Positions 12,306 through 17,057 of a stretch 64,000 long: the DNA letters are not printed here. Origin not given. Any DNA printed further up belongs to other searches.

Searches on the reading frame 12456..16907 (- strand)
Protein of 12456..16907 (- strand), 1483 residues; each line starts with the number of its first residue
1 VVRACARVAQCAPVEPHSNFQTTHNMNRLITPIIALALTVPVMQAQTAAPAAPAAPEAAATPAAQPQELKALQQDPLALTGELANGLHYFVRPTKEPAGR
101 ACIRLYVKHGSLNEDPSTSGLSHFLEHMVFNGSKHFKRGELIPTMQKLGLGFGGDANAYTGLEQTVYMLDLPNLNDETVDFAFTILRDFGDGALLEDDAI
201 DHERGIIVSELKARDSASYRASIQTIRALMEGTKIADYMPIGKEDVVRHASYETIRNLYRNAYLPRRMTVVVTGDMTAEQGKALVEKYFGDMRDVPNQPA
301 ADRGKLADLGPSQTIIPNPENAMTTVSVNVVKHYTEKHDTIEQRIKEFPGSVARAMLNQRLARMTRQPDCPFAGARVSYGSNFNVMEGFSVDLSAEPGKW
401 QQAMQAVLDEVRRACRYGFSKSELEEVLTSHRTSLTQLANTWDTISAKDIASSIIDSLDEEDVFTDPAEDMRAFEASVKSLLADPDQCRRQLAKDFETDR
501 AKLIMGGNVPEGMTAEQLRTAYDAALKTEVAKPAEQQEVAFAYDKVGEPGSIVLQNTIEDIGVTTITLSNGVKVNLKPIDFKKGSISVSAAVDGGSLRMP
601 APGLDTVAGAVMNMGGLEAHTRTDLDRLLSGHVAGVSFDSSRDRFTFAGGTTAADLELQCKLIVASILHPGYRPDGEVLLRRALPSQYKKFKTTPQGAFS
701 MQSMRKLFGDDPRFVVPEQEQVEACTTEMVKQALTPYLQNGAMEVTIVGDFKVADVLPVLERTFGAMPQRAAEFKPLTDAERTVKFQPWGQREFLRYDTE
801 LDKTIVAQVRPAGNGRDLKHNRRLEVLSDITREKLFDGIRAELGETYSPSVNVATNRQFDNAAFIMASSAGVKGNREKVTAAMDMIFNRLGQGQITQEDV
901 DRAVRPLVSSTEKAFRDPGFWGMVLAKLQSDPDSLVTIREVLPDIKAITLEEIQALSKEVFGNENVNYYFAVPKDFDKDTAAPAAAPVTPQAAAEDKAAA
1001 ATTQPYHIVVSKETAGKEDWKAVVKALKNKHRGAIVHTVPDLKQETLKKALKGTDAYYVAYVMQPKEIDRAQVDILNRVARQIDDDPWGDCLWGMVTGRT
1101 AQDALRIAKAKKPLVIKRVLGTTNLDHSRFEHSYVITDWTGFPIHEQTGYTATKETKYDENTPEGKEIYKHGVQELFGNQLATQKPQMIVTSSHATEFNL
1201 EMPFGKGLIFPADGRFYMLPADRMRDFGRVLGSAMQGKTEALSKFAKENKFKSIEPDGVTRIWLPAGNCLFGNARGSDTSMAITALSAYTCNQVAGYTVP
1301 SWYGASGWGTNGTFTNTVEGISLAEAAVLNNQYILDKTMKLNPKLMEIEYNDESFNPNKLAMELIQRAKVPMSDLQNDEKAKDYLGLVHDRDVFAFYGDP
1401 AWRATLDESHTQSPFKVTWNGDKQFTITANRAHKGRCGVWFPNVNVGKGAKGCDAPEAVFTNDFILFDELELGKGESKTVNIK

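Call 48: search_protein_families(library=pfam, proteins=[window:12456-16907:-], max_evalue=0.001)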
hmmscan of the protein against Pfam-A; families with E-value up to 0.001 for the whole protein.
window:12456-16907:- (1483 aa): 2 families
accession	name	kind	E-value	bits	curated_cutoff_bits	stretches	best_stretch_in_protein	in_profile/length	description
PF05193.26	Peptidase_M16_C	-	4.1e-31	108.7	23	2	251-428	3-178/181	Peptidase M16 inactive domain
PF00675.25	Peptidase_M16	-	3.9e-22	79.2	22.3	1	94-218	6-123/149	Insulinase (Peptidase family M16)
